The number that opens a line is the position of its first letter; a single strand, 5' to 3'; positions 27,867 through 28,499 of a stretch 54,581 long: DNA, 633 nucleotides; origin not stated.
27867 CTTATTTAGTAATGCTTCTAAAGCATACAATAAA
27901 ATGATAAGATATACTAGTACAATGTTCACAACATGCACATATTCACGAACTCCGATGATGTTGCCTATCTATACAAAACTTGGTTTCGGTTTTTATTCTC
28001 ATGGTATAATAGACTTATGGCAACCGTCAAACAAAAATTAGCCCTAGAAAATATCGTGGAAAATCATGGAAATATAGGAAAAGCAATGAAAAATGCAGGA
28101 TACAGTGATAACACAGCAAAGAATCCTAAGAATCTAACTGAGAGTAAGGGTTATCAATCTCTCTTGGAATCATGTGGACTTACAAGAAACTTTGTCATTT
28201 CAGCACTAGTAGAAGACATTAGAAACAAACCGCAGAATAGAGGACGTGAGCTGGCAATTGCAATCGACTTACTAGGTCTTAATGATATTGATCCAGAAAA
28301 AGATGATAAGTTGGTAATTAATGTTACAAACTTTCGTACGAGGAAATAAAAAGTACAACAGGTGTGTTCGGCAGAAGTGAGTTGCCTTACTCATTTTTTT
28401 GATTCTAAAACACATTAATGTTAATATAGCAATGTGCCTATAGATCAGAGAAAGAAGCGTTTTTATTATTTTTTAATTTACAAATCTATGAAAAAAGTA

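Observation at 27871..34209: Compact integrative element at tRNA-Leu with a serine integrase, a Rep-like ATPase and a lone TerS-like gene: a possible phage satellite in a reduced genome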

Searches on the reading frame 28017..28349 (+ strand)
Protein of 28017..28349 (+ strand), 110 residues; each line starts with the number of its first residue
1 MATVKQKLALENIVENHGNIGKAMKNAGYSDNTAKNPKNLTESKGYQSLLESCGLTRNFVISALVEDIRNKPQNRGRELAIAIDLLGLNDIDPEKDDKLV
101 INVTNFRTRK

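Call 49: find_homologous_proteins(query=window:28017-28349:+)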
Query window:28017-28349:+ (110 aa): 56 proteins with E <= 0.001 among 58 candidates.
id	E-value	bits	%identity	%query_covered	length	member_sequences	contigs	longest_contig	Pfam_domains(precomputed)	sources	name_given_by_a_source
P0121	2.2e-64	232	100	100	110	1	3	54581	-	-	-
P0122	8.8e-29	117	56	99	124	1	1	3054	-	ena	-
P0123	8.3e-28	114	57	87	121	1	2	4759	-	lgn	-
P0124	1.6e-27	113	51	100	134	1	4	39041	-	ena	-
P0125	1.0e-26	111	61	80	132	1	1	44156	-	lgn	-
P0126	2.7e-26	109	60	80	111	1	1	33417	-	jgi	jgi:hypothetical protein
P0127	3.2e-26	109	64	79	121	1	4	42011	-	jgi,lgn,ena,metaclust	metaclust:\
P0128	4.7e-26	109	60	80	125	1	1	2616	-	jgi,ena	-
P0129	4.9e-26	109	58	89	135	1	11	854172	-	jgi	jgi:hypothetical protein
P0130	2.3e-25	106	63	80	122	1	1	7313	-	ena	-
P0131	2.5e-25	106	60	80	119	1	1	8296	-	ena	-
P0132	2.7e-25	106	55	96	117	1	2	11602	-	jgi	jgi:hypothetical protein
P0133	4.1e-25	106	60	77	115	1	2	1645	-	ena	-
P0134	6.2e-25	105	56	78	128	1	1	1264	-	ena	-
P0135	1.5e-24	104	62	79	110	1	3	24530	-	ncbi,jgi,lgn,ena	ncbi:MAG: hypothetical protein WCI41_01635 [bacterium]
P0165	5.6e-13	67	60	55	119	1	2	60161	-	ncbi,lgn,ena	-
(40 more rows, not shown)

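Call 50: find_encoding_contigs(protein=P0127, flank=10000, max_places=2)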
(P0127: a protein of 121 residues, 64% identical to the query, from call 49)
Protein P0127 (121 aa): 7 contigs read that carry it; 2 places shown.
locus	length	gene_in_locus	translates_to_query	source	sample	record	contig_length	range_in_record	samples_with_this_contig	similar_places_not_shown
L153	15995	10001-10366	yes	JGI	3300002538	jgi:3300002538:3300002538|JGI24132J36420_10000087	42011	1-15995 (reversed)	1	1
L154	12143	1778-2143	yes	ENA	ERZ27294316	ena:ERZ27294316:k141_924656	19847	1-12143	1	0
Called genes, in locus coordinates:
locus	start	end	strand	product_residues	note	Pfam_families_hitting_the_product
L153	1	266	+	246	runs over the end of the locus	PF09588:YqaJ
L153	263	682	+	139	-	-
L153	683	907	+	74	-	-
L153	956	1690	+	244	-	PF01555:N6_N4_Mtase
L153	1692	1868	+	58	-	-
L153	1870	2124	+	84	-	-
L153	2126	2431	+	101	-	-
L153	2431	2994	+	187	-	PF05766:NinG (weak)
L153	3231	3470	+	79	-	-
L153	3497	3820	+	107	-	-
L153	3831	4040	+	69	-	-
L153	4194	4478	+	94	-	-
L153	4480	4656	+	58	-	-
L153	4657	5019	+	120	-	-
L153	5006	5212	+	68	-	-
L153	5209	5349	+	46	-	-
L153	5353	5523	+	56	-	-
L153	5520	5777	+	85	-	-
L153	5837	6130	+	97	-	-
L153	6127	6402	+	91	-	-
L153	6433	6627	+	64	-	-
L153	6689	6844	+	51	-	-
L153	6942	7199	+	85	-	-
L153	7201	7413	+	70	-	-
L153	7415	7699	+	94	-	-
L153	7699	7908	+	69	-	-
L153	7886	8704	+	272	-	PF00805:Pentapeptide, PF13576:Pentapeptide_3 (faint), PF13599:Pentapeptide_4, PF00805:Pentapeptide, PF19062:DUF5758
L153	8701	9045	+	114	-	-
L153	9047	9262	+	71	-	-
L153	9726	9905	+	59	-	-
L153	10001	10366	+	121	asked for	-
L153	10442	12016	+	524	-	PF05876:GpA_ATPase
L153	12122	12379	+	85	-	-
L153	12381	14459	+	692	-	PF23899:SU10_portal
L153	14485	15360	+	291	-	-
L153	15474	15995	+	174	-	?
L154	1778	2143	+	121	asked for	-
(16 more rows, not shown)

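Call 51: find_encoding_contigs(protein=P0165, flank=10000, max_places=2)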
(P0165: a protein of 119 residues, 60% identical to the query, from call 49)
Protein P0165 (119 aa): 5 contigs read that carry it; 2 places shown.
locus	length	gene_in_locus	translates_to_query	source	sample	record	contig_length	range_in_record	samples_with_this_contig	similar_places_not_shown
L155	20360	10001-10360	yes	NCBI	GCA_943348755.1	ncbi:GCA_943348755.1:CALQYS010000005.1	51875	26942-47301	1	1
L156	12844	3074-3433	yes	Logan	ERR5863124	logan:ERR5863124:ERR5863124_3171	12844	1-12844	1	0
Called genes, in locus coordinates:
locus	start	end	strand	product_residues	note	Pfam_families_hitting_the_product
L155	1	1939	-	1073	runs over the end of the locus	PF02811:PHP, PF07733:DNA_pol3_alpha, PF17657:DNA_pol3_finger, PF14579:HHH_6, PF01336:tRNA_anti-codon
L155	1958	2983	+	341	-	PF00044:Gp_dh_N, PF02800:Gp_dh_C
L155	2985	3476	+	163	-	PF02502:LacAB_rpiB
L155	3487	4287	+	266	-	PF00459:Inositol_P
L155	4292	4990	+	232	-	PF00834:Ribul_P_3_epim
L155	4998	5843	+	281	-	PF13292:DXP_synthase_N, PF00456:Transketolase_N, PF00676:E1_dh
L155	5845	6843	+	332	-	PF02779:Transket_pyr, PF02780:Transketolase_C, PF17147:PFOR_II (weak)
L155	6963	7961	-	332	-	PF00294:PfkB, PF08543:Phos_pyr_kin (weak)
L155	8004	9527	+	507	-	PF00932:LTD, PF18911:PKD_4 (weak), PF00932:LTD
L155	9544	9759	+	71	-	-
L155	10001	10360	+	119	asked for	-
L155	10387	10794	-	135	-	-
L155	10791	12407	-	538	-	PF00089:Trypsin, PF13365:Trypsin_2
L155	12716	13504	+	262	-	-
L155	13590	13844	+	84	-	-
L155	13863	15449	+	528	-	-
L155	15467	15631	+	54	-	-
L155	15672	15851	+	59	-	PF12728:HTH_17, PF13384:HTH_23 (faint)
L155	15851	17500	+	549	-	PF00239:Resolvase, PF07508:Recombinase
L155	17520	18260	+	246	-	PF01926:MMR_HSR1, PF06071:YchF-GTPase_C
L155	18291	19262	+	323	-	PF03602:Cons_hypoth95 (weak), PF10672:Methyltrans_SAM (weak)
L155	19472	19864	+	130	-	-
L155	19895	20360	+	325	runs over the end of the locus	PF09925:DUF2157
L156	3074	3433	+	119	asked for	-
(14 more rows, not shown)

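Call 54: search_dna_similar(query=window:28017-28349:+, collection=phages, mode=protein, max_evalue=0.001)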
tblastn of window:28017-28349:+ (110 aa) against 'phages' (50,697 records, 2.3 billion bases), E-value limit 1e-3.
No match.

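Call 56: search_protein_families(library=phrogs, alignment_id=A4, max_evalue=0.01)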
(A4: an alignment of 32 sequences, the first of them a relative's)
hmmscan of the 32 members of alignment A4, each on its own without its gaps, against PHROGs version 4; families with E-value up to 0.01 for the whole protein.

A. member 1, P0121 (110 aa): 1 family
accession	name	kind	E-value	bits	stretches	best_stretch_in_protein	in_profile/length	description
phrog_12375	-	DNA, RNA and nucleotide metabolism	0.00067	20.9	1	4-52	9-57/100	DNA binding protein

B. families by the number of members that match (of 32 scanned): 4 families
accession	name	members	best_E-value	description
phrog_51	-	15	1.4e-06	terminase small subunit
phrog_12375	-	4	0.00067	DNA binding protein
phrog_17390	-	3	5e-05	-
phrog_11767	-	1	0.007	-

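Call 57: search_protein_families(library=pfam, alignment_id=A4, max_evalue=0.1)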
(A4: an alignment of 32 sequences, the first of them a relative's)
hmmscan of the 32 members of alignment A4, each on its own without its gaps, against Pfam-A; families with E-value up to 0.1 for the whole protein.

A. member 1, P0121 (110 aa): 0 families

B. families by the number of members that match (of 32 scanned): 11 families
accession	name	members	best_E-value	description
PF03592.21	Terminase_2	4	0.0084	Terminase small subunit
PF14480.11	DNA_pol3_a_NI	2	0.0093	DNA polymerase III polC-type N-terminus I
PF13551.12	HTH_29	1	0.0099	Winged helix-turn helix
PF16442.10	DUF5039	1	0.04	Domain of unknown function (DUF5039)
PF10881.14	DUF2726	1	0.044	Protein of unknown function (DUF2726)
PF13657.11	Couple_hipA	1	0.056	HipA N-terminal domain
PF14528.11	LAGLIDADG_3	1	0.064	LAGLIDADG-like domain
PF04201.20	TPD52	1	0.074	Tumour protein D52 family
PF12833.13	HTH_18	1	0.077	Helix-turn-helix domain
PF10723.15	RepB-RCR_reg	1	0.077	Replication regulatory protein RepB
PF17840.6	Tugs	1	0.083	Tethering Ubl4a to BAGS domain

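Call 61: search_protein_families(library=ncbifam, proteins=[window:28017-28349:+], max_evalue=0.1)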
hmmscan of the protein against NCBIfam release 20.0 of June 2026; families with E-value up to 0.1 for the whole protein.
window:28017-28349:+ (110 aa): 0 families

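Call 68: predict_structure(alignment_id=A4)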
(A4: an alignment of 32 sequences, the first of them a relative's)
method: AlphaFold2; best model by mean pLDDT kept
length: 110 residues; sequences in the alignment: 32
mean_pLDDT: 81.7   pTM: 0.57
mean pLDDT of the five models: 81.7, 81.2, 80.6, 79.3, 75.8
residues with pLDDT >= 90: 48; 70-90: 41; 50-70: 8; < 50: 13
segments of 3 or more residues with pLDDT < 50: 95-102, 108-110
pLDDT, mean of each block of 10 residues (from residue 1): 90 90 93 90 91 89 90 85 82 51 47
secondary structure, 60 per line:
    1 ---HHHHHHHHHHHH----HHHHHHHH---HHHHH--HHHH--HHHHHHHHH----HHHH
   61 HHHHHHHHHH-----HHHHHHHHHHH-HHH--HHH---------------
elements in order: H4-15 H20-27 H31-35 H38-41 H44-52 H57-70 H76-86

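Call 70: find_related_loci(query=A4, collection=viral_contigs, flank=6000)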
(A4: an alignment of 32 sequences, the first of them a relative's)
Query A4 (110 aa) in viral_contigs; peptide patterns used: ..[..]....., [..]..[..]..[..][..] (x = any residue, [..] = any of these).
81 stretches matched a pattern; 31 encode a relative of the query (tblastn E <= 1e-3); 31 distinct loci.
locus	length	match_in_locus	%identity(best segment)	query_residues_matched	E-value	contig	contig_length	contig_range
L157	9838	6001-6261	64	1-87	2e-32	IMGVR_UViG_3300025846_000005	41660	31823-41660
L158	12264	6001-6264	61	1-88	9e-32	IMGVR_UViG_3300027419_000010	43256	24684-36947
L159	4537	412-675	58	1-88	3e-30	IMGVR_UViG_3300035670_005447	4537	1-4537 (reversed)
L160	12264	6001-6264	55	1-88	2e-29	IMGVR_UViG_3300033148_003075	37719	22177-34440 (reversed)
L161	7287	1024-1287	57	1-88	3e-28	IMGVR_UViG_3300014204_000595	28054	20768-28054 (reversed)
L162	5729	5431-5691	49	3-83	1e-21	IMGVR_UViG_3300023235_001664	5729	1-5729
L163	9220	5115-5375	49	3-83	1e-21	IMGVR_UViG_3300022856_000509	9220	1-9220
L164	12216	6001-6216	53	1-68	6e-20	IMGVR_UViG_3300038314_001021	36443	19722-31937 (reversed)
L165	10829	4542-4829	45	3-100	1e-18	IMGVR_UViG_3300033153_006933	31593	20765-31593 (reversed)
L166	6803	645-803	60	1-53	2e-18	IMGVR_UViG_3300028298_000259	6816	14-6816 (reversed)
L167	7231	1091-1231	66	1-47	2e-18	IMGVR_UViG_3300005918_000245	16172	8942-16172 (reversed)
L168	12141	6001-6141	66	1-47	2e-18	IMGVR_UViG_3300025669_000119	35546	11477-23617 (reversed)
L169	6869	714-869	62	1-52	2e-18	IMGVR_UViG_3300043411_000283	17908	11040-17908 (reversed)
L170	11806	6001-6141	66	1-47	2e-18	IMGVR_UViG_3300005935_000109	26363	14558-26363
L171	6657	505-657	63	1-51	1e-17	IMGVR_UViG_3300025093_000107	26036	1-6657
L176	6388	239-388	58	3-52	5e-17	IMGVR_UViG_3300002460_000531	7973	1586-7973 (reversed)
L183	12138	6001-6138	61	1-46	2e-14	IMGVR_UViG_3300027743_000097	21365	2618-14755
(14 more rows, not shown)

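Call 72: search_protein_families(library=pfam, proteins=[L158:6338-7696:+, L159:770-2323:+, L160:6475-7701:+, L161:1361-2716:+, L164:6350-7567:+, L166:1051-2379:+, L167:1563-3755:+, L171:888-2963:+, L176:648-2000:+, L183:6320-7810:+], max_evalue=0.001)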
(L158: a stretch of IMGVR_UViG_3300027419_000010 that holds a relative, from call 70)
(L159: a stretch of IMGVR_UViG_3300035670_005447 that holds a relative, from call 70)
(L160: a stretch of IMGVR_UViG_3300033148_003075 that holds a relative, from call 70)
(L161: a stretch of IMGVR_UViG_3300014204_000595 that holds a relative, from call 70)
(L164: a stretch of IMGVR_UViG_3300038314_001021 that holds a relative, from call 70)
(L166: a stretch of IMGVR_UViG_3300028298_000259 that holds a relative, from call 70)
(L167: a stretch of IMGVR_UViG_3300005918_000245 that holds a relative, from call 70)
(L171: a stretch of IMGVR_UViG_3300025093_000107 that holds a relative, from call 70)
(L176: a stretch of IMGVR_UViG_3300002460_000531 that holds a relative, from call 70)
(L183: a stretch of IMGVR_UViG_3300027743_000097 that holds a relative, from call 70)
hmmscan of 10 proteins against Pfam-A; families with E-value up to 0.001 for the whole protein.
L158:6338-7696:+ (452 aa): 2 families
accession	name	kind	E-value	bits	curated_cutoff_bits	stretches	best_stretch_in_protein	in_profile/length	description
PF04466.19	Terminase_3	-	2.2e-06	27.8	23.2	1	28-215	7-185/201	Phage terminase large subunit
PF03237.21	Terminase_6N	-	0.00038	20.6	22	0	163-232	129-202/215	Terminase large subunit, T4likevirus-type, N-terminal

L159:770-2323:+ (517 aa): 0 families

L160:6475-7701:+ (408 aa): 2 families
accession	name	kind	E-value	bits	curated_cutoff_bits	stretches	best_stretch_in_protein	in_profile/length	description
PF04466.19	Terminase_3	-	1.9e-09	37.8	23.2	1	16-191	1-189/201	Phage terminase large subunit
PF17288.8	Terminase_3C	-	1.5e-05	25.8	26.7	1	254-378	25-152/155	Terminase RNAseH like domain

L161:1361-2716:+ (451 aa): 2 families
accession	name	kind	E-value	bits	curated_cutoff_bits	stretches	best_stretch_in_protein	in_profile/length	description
PF04466.19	Terminase_3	-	1e-07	32.1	23.2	1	27-211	6-181/201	Phage terminase large subunit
PF03237.21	Terminase_6N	-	0.00097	19.3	22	0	163-232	129-202/215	Terminase large subunit, T4likevirus-type, N-terminal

L164:6350-7567:+ (405 aa): 3 families
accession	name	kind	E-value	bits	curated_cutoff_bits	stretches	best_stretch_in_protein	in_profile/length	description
PF03237.21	Terminase_6N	-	8.3e-14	52.2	22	1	22-220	4-214/215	Terminase large subunit, T4likevirus-type, N-terminal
PF17288.8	Terminase_3C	-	8.2e-09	36.4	26.7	1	239-380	1-153/155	Terminase RNAseH like domain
PF17289.8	Terminase_6C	-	6.8e-07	29.8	22.6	1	236-381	1-153/155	Terminase RNaseH-like domain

L166:1051-2379:+ (442 aa): 1 family
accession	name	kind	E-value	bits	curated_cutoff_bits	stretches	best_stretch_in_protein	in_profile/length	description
PF03237.21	Terminase_6N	-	1.9e-16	60.8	22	1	22-215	4-205/215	Terminase large subunit, T4likevirus-type, N-terminal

L167:1563-3755:+ (730 aa): 4 families
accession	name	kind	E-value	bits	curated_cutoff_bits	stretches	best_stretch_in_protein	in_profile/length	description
PF04466.19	Terminase_3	-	2.6e-37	128.8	23.2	1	6-196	3-200/201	Phage terminase large subunit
PF13403.11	Hint_2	-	7e-09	36.7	28.4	1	399-447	2-50/147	Hint domain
PF05203.21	Hom_end_hint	-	0.00013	22.5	32.1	0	399-434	1-37/228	Hom_end-associated Hint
PF14890.11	Intein_splicing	-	0.00015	22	35.8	1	439-701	49-155/155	Intein splicing domain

L171:888-2963:+ (691 aa): 0 families

L176:648-2000:+ (450 aa): 1 family
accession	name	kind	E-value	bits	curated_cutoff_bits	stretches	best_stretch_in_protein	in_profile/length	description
PF03237.21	Terminase_6N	-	2.5e-12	47.3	22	1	25-223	5-205/215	Terminase large subunit, T4likevirus-type, N-terminal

L183:6320-7810:+ (496 aa): 1 family
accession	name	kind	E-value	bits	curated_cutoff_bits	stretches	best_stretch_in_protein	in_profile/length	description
PF03237.21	Terminase_6N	-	5.5e-15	56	22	1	68-294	3-213/215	Terminase large subunit, T4likevirus-type, N-terminal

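Call 73: fold_search(model_id=the predicted structure, library=pdb)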
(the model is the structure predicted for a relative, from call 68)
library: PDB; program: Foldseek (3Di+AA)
matches with E <= 10: 16; with E <= 0.001: 0
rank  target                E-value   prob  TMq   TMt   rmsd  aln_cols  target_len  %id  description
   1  2cmp                  4.5e-01  0.99  0.41  0.73   2.6        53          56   24  crystal structure of the DNA binding domain of G1P SMALL TERMINASE SUBUNIT from bacteriophage SF6 (released 2007-05-15)
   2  3zqq_C                5.1e-01  0.84  0.36  0.30   7.4        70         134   28  Crystal structure of the full-length small terminase from a SPP1-like bacteriophage (released 2011-12-28)
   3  4zc3                  5.4e-01  0.99  0.41  0.72   1.7        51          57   25  DNA binding domain of small terminase SF6 phage (released 2015-12-30)
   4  3zqq_A                8.6e-01  0.87  0.41  0.35   8.2        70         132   27  Crystal structure of the full-length small terminase from a SPP1-like bacteriophage (released 2011-12-28)
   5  7joq_7                9.1e-01  0.51  0.35  0.36   8.9        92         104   21  Structure of NV1 small terminase (released 2020-11-11)
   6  7joq_0                1.9e+00  0.25  0.34  0.35   9.0        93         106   24  Structure of NV1 small terminase (released 2020-11-11)
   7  6w7t_E                3.3e+00  0.16  0.32  0.32   8.7        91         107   20  Structure of PaP3 small terminase (released 2020-11-11)
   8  6w7t_A                3.7e+00  0.18  0.33  0.34   8.2        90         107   19  Structure of PaP3 small terminase (released 2020-11-11)
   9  7joq_G                3.7e+00  0.16  0.35  0.36   8.9        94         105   20  Structure of NV1 small terminase (released 2020-11-11)
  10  4x6g_E                5.8e+00  0.10  0.31  0.13  12.5        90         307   19  Full-length OxyR C199D from pseudomonas aeruginosa (released 2015-04-29)
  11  2p6t_B                6.9e+00  0.12  0.28  0.21   4.6        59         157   14  CRYSTAL STRUCTURE OF TRANSCRIPTIONAL REGULATOR NMB0573 and L-LEUCINE COMPLEX FROM NEISSERIA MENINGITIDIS (released 2007-04-03)
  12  2llk_MODEL_1_A        8.2e+00  0.10  0.26  0.43   3.5        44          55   20  Solution NMR structure of the N-terminal myb-like 1 domain of the human cyclin-D-binding transcription factor  (released 2011-11-23)
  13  4gtm_A                8.2e+00  0.05  0.26  0.11  14.2       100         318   15  FTase in complex with BMS analogue 11 (released 2012-10-24)
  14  3q78_A                9.2e+00  0.04  0.25  0.11  12.4        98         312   13  Cryptococcus neoformans protein farnesyltransferase in complex with FSPP and DDPTASACNIQ peptide (released 2011-08-03)
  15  2ivm_A                9.8e+00  0.09  0.28  0.23   4.6        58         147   14  Crystal structure of a transcriptional regulator (released 2007-10-09)
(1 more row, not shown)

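Call 74: search_protein_families(library=pfam, proteins=[L155:12716-13504:+, L155:13863-15449:+], max_evalue=0.05)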
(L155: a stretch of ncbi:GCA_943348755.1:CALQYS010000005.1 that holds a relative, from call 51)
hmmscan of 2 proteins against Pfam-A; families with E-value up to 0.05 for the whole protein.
L155:12716-13504:+ (262 aa): 1 family
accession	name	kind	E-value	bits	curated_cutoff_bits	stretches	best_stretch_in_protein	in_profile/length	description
PF15002.11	ERK-JNK_inhib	-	0.0017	18.5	27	1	202-261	9-70/200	ERK and JNK pathways, inhibitor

L155:13863-15449:+ (528 aa): 1 family
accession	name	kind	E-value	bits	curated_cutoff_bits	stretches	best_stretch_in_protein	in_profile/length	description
PF10083.14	DUF2321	-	0.012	15.7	24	1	15-65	30-84/157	Uncharacterized protein conserved in bacteria (DUF2321)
